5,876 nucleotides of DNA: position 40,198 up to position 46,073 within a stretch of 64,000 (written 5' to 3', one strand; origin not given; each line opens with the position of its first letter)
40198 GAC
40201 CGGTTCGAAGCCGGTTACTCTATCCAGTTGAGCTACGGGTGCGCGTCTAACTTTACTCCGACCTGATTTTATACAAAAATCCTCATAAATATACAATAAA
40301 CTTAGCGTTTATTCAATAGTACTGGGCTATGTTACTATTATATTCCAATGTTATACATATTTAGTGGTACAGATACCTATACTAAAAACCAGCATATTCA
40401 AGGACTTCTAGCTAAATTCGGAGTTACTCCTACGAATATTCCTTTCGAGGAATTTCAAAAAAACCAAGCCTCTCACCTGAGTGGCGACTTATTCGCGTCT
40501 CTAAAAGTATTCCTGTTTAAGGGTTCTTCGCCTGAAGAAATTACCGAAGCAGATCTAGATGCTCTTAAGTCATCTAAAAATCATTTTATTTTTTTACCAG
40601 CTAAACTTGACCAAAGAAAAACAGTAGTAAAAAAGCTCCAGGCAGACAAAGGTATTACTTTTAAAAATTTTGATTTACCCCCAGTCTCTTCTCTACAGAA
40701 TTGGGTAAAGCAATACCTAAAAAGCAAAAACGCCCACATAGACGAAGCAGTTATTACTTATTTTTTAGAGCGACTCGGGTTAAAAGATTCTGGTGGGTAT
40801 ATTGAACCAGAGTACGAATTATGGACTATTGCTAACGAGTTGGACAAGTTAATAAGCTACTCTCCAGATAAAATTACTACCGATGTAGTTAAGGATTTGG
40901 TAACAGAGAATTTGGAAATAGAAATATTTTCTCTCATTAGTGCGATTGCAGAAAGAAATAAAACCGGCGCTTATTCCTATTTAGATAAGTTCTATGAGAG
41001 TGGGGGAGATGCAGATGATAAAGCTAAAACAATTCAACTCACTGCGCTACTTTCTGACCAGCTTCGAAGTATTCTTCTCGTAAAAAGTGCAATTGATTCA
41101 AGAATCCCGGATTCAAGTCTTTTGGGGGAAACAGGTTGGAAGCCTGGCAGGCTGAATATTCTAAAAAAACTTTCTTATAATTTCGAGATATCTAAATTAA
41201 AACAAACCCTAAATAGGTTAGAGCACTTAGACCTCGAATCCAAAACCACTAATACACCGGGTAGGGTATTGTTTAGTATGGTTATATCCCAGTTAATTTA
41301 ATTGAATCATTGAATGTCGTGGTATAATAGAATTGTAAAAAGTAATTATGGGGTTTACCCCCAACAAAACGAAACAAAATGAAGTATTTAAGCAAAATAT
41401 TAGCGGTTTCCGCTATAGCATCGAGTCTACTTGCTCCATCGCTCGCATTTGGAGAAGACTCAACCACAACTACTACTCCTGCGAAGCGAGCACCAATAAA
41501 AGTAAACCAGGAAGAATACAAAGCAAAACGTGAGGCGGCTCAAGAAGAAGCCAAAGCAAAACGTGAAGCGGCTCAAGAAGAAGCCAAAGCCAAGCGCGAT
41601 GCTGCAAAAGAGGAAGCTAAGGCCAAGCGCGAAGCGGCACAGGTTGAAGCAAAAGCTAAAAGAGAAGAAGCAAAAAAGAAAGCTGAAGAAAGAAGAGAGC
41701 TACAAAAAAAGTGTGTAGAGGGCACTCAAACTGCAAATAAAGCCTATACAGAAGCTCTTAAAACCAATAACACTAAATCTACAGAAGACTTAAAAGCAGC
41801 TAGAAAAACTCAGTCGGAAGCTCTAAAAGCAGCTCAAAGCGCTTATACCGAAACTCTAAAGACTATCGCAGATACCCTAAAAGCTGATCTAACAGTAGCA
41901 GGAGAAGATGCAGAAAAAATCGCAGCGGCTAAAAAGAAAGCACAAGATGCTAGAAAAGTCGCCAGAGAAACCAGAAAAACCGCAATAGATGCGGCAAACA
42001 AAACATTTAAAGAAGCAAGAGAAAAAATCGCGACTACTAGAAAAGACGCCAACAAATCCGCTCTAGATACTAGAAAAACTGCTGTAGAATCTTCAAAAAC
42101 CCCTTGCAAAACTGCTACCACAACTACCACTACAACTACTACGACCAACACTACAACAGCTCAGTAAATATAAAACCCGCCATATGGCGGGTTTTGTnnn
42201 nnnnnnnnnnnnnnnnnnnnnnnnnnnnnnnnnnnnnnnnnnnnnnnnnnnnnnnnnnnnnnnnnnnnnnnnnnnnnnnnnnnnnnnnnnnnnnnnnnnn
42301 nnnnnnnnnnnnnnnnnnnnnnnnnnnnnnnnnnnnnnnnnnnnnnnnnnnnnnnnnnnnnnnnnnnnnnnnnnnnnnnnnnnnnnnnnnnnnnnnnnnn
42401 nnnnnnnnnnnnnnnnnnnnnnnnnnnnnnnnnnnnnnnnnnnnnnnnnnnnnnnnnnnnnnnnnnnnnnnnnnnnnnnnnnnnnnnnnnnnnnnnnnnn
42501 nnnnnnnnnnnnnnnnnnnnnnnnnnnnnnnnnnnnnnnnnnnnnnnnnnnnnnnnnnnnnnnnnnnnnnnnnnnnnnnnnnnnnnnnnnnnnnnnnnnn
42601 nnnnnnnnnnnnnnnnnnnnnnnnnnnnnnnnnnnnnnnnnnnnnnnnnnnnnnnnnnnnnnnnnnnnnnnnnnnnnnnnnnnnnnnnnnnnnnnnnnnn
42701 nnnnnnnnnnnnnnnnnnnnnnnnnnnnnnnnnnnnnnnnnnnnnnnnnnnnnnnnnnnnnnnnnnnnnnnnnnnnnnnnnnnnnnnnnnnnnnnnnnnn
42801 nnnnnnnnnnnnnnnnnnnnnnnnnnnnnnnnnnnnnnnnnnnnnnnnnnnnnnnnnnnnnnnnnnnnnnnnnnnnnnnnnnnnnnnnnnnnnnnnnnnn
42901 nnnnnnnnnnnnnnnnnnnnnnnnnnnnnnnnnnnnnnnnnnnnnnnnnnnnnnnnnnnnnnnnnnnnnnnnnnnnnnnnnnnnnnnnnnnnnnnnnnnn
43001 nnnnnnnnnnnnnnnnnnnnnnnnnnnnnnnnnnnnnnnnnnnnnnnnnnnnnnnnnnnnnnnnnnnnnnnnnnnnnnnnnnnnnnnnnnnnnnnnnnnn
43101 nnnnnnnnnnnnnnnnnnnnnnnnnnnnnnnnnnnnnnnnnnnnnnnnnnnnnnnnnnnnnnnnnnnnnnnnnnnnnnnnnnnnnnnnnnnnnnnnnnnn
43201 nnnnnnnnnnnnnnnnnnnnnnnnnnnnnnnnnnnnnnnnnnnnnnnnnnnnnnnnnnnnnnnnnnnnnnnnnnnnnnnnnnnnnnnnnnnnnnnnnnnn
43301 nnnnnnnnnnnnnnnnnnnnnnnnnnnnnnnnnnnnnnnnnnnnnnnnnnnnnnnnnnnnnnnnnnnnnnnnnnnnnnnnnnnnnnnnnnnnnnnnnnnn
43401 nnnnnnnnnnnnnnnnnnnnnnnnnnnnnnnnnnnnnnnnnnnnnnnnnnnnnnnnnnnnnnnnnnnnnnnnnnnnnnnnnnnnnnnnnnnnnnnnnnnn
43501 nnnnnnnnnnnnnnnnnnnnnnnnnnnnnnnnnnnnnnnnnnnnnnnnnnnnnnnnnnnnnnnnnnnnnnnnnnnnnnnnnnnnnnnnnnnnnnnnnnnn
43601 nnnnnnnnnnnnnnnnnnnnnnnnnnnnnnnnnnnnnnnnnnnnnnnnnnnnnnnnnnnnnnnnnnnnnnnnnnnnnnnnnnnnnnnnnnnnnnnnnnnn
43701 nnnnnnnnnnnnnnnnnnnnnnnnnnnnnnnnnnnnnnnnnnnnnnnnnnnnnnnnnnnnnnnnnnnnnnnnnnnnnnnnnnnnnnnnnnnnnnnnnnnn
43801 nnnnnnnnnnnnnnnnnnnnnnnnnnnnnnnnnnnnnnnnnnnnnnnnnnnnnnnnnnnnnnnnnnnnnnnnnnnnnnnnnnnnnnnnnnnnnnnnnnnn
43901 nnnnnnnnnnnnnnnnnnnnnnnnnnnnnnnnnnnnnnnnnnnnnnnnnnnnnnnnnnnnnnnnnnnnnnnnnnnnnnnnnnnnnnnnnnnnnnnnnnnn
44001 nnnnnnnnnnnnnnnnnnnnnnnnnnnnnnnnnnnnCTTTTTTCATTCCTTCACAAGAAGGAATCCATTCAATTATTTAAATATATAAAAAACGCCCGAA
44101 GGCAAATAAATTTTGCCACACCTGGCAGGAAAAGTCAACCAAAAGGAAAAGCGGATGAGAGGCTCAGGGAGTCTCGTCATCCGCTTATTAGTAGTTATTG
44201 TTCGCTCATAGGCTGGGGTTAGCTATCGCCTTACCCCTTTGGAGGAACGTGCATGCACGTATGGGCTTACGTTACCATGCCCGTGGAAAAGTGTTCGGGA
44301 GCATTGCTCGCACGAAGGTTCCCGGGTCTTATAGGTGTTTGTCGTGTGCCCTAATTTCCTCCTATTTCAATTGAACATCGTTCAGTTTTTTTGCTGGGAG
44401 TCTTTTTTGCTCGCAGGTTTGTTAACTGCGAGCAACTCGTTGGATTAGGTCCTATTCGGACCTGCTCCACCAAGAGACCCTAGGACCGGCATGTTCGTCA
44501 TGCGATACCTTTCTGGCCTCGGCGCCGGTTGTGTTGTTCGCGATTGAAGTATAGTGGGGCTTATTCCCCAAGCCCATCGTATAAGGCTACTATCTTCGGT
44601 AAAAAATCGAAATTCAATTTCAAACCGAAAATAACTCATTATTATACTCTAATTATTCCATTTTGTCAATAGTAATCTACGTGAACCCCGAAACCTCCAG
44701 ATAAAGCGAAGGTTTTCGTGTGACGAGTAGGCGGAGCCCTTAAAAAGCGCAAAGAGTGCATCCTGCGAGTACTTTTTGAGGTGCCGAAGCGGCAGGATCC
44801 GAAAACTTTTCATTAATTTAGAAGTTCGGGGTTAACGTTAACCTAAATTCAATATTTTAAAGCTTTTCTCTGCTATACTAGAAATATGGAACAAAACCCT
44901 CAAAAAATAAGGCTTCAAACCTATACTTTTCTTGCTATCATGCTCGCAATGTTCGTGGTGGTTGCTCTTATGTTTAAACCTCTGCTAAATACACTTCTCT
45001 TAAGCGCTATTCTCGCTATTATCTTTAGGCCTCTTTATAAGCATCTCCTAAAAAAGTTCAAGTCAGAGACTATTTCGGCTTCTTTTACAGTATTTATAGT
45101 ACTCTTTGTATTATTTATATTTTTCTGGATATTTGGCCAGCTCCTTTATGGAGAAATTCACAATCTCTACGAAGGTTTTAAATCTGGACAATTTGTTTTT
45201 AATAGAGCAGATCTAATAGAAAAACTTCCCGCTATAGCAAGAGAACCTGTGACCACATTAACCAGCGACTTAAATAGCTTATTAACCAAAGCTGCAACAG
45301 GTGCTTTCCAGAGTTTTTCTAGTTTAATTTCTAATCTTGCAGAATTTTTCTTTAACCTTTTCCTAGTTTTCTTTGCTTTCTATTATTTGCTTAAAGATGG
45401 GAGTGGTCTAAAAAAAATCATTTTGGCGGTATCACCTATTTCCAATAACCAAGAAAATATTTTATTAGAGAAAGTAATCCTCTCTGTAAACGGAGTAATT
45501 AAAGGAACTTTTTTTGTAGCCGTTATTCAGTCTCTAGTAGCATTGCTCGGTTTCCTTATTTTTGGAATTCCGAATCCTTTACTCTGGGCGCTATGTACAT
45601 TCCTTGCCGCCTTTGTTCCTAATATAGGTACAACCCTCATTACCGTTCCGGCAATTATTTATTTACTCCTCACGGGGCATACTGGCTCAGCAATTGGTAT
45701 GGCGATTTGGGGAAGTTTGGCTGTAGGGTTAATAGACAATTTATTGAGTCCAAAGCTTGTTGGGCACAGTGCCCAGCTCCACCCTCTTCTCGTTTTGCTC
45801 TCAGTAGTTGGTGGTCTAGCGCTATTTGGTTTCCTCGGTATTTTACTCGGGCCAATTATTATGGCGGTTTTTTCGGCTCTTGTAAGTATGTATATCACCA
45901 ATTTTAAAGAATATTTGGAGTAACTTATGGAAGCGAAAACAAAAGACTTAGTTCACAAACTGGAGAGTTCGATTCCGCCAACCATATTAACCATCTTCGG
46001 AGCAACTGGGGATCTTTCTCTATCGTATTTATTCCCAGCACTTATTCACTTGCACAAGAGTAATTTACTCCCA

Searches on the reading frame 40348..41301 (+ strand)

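Call 19: search_protein_families(library=pfam, proteins=[window:40348-41301:+], max_evalue=0.0001)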
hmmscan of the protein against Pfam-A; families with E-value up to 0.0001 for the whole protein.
window:40348-41301:+ (317 aa): 1 family
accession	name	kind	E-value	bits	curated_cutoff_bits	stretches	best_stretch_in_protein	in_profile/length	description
PF21694.2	DNA_pol3_delta_C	-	1.6e-13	51.2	27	1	191-315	2-120/121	DNA polymerase III delta subunit, C-terminal domain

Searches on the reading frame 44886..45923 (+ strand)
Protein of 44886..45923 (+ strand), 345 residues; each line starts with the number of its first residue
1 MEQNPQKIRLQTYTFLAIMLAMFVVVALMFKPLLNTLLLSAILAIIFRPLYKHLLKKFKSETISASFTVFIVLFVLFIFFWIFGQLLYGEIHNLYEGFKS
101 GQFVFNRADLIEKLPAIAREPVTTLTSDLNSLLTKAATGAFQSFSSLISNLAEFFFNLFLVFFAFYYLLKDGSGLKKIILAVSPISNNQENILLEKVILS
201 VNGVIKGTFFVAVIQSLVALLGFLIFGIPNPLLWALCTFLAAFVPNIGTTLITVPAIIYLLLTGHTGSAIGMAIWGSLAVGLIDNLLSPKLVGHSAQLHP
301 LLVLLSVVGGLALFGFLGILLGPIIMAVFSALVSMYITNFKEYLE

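Call 19: search_protein_families(library=pfam, proteins=[window:44886-45923:+], max_evalue=0.0001)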
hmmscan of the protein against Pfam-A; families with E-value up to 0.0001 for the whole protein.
window:44886-45923:+ (345 aa): 1 family
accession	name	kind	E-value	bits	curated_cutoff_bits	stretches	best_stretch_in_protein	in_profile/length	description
PF01594.21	AI-2E_transport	-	3.2e-53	181.5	34.3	1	17-335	5-325/327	AI-2E family transporter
